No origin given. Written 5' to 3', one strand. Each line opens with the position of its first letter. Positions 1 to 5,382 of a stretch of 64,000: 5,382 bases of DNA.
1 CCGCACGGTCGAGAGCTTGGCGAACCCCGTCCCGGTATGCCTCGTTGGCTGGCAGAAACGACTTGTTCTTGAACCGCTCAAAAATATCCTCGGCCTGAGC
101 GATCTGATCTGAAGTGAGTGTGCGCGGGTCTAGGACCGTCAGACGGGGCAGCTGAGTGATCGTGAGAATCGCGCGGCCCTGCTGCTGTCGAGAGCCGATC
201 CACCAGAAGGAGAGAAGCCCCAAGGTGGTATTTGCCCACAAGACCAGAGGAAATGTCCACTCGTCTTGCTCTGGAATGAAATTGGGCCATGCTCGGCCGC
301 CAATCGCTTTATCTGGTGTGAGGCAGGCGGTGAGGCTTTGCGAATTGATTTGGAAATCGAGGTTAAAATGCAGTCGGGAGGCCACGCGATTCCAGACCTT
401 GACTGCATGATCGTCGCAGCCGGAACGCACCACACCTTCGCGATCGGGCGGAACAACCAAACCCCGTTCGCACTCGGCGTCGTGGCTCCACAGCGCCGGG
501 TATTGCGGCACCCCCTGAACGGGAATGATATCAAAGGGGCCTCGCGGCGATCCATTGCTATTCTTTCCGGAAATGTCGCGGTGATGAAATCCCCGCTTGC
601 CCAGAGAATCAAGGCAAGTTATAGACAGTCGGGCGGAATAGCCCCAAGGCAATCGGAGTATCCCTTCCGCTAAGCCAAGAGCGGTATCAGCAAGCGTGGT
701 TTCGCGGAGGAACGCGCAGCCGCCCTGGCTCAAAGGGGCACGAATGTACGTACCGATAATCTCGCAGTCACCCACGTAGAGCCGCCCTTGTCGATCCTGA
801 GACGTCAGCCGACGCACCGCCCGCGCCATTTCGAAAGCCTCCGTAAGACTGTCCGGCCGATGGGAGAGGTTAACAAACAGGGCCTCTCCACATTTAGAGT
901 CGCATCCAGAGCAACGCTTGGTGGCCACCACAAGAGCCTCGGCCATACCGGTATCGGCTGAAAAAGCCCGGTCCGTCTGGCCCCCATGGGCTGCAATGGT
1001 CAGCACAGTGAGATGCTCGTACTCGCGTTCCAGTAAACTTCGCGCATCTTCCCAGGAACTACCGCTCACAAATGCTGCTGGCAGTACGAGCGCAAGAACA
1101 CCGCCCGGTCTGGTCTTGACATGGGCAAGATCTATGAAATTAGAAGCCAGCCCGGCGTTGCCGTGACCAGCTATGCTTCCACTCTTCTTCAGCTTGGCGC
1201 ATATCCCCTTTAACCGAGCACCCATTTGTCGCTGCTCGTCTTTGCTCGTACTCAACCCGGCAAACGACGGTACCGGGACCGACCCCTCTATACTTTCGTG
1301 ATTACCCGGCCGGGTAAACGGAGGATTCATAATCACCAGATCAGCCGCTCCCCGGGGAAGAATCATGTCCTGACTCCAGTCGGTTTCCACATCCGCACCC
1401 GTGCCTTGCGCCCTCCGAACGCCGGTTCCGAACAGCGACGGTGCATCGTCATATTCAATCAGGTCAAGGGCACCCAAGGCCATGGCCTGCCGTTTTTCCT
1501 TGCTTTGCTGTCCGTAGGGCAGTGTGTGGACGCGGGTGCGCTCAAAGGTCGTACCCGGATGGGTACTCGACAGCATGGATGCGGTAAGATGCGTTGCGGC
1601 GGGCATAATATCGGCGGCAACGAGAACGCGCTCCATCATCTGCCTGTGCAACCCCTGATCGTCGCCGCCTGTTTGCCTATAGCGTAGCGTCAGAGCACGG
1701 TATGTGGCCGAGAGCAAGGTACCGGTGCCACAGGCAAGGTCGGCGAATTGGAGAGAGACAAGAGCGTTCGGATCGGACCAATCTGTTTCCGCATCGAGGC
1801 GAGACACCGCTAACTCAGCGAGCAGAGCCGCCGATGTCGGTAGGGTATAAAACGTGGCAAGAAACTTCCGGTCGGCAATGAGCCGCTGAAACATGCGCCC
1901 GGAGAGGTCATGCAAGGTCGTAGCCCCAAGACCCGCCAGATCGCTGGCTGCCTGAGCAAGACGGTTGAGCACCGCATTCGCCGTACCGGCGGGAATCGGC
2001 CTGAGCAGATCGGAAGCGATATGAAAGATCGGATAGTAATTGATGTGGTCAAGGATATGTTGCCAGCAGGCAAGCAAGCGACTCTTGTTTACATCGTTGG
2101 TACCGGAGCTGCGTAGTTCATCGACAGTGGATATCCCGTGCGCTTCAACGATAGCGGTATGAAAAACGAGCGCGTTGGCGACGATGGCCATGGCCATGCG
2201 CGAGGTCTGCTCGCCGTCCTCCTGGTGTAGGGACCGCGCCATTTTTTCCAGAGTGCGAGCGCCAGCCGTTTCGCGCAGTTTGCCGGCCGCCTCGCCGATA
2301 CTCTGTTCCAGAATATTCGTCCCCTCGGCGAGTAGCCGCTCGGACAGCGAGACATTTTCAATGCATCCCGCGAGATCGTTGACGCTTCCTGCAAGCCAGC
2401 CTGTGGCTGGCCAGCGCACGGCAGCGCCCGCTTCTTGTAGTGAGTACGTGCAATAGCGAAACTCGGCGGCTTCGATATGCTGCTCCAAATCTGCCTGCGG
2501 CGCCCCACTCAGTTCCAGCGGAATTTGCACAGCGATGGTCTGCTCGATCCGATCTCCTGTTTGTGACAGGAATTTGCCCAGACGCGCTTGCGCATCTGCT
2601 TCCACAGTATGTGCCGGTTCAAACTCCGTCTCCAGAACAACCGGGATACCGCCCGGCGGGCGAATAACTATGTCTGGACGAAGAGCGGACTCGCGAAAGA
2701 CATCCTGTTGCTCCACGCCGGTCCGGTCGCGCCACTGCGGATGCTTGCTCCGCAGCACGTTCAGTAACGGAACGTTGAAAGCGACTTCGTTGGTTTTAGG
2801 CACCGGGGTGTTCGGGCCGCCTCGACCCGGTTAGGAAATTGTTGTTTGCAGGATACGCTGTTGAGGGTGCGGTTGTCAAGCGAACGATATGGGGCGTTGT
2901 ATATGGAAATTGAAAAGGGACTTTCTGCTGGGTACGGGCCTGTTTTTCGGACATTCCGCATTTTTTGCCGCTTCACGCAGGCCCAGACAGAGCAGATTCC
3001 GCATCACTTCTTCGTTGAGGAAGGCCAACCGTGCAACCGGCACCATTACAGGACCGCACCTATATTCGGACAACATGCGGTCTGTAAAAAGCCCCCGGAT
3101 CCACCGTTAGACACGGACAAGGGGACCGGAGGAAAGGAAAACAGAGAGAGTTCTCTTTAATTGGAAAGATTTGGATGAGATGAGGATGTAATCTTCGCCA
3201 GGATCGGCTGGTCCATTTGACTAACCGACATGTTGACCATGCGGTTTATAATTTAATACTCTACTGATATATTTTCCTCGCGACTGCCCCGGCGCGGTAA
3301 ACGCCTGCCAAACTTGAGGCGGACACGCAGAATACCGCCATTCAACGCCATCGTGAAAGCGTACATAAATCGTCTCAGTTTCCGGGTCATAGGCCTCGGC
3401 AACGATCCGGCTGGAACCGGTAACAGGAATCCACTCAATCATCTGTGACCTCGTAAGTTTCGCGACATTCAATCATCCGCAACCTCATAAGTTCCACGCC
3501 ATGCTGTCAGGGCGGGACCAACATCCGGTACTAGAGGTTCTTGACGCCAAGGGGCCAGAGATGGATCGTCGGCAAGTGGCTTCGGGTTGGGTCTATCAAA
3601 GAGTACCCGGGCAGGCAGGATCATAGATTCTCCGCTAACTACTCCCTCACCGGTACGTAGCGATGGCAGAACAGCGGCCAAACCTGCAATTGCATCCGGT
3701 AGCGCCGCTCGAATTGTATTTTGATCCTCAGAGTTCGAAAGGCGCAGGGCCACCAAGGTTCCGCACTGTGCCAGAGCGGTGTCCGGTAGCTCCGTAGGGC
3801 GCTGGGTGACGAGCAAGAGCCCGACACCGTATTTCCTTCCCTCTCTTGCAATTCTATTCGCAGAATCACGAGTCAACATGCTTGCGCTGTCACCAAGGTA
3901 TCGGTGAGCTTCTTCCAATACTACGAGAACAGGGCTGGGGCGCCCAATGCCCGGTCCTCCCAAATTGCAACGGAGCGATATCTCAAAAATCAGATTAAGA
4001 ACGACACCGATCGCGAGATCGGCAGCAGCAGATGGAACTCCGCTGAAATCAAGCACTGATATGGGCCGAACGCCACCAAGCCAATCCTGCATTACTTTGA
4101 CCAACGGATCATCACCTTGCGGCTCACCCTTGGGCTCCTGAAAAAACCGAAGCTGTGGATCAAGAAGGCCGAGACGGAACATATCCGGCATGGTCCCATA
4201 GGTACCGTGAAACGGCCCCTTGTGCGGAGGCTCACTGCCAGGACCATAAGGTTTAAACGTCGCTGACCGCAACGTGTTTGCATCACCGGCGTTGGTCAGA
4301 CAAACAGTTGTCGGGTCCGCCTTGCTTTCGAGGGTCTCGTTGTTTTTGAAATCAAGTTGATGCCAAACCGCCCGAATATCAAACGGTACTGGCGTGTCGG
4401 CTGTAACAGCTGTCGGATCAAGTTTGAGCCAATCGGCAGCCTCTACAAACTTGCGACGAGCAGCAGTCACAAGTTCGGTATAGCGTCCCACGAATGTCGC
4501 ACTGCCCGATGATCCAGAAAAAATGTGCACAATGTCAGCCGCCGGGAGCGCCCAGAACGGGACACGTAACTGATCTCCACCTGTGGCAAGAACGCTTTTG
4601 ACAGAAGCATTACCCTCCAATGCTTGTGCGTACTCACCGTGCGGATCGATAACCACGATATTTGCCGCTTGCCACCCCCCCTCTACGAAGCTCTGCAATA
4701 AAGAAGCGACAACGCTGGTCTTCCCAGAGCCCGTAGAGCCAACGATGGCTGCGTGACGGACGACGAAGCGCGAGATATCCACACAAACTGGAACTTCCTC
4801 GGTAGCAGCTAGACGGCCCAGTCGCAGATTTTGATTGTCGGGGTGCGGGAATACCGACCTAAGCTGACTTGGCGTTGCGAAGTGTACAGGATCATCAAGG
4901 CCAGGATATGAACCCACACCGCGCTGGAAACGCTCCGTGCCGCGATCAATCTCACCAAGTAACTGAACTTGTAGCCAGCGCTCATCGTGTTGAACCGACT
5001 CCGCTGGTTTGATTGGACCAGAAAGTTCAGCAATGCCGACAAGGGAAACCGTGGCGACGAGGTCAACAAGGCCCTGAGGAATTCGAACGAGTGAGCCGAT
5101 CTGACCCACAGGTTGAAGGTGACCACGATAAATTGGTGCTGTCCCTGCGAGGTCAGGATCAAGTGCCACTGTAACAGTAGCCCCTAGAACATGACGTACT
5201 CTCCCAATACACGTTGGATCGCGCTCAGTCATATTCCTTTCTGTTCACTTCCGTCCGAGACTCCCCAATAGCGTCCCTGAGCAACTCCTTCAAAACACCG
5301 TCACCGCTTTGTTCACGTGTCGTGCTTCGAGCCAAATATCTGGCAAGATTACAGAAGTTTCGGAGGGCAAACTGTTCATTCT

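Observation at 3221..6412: SIR2-HerA anti-phage pair with a tightly linked KTSC-domain third gene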

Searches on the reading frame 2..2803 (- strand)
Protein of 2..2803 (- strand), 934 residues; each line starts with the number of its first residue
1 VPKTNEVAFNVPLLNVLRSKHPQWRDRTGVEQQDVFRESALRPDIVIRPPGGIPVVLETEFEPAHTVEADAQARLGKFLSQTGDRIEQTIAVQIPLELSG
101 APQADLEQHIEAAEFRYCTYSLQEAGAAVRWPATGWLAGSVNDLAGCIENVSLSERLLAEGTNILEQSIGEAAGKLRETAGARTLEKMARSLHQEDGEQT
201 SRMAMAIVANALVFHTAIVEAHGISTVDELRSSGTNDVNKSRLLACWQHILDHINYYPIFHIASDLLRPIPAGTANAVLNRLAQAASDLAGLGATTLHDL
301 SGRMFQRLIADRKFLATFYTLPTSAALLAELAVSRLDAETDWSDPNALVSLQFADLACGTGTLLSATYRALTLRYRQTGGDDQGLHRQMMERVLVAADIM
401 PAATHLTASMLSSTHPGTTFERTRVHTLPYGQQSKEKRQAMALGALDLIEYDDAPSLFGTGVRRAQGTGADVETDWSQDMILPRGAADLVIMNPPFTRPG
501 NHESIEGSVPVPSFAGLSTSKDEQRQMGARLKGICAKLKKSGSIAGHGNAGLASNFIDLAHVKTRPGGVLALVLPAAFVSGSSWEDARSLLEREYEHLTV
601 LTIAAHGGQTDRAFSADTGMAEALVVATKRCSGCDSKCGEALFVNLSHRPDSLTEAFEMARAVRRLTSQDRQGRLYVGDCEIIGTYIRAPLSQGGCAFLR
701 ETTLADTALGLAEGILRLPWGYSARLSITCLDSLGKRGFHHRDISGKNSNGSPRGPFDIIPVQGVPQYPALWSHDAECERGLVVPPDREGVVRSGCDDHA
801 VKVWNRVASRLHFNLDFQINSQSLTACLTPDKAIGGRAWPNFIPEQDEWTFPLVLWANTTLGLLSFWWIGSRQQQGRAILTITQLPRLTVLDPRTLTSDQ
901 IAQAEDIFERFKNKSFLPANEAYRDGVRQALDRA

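Call 79: search_protein_families(library=pfam, proteins=[window:2-2803:-], max_evalue=0.01)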
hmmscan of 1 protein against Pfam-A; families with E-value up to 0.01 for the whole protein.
window:2-2803:- (934 aa): 0 families

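Call 80: search_protein_families(library=padloc, proteins=[window:2-2803:-], max_evalue=0.01)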
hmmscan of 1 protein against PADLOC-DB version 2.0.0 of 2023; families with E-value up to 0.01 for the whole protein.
window:2-2803:- (934 aa): 3 families
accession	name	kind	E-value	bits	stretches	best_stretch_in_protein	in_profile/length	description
PDLC03338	MTase_II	-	9.6e-09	32.5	1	545-605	271-331/604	Type II methyltransferase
PDLC04134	mad2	-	3.5e-05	20.8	1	354-630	296-446/492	mads_2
PDLC02525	PglX|PglXI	-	0.00042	17.1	1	334-409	268-343/607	PglX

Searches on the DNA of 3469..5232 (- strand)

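Call 42: search_dna_similar(query=L082:2809-5981:+, collection=ecoli_genomes, mode=distant, max_rows=15)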
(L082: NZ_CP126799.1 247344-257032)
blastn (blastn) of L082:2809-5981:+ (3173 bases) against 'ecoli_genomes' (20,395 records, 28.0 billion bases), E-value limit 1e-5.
No match.
